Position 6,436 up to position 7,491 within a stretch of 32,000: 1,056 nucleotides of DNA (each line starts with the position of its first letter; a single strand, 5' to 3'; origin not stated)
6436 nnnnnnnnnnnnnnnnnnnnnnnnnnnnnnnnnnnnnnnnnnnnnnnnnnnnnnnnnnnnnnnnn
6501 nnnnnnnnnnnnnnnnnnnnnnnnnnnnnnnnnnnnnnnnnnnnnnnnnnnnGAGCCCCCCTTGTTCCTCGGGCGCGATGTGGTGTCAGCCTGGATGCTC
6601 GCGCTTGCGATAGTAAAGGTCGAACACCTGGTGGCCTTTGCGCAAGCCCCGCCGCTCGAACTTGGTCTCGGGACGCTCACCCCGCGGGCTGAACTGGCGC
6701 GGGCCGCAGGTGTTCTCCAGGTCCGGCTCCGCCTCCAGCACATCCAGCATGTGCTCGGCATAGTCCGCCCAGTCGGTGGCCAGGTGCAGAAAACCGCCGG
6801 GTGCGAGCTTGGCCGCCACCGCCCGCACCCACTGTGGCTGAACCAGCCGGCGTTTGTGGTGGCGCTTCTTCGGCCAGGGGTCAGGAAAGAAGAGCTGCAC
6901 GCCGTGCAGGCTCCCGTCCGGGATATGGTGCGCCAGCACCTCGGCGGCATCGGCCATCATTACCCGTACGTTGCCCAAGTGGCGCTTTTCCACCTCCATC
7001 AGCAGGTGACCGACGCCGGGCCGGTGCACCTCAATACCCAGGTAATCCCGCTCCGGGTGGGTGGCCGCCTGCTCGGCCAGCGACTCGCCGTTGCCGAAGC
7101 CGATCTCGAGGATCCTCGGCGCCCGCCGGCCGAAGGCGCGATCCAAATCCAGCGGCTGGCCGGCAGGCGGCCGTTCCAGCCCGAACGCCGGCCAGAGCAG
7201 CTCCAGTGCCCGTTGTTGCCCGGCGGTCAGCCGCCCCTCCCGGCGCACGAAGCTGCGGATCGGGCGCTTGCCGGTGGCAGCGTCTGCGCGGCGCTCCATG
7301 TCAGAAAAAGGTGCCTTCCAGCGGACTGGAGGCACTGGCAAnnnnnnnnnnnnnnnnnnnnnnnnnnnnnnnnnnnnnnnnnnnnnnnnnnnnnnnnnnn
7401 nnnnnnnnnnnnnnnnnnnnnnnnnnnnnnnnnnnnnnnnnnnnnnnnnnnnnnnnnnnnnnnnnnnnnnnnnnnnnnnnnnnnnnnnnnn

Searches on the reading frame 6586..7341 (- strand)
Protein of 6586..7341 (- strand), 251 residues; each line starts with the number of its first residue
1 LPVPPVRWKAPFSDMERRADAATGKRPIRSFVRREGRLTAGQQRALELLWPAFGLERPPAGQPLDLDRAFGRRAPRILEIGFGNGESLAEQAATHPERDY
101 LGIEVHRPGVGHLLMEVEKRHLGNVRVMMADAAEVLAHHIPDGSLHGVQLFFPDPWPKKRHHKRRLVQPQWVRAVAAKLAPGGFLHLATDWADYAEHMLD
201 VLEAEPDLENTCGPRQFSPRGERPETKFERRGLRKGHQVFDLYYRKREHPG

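Call 46: search_protein_families(library=pfam, proteins=[window:6586-7341:-], max_evalue=0.01)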
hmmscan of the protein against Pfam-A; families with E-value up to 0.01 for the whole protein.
window:6586-7341:- (251 aa): 2 families
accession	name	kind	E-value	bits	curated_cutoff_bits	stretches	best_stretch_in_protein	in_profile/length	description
PF02390.23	Methyltransf_4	-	2.6e-56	190.2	24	1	74-242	2-173/173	Putative methyltransferase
PF13649.12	Methyltransf_25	-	0.0016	19.6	27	1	77-151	1-71/97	Methyltransferase domain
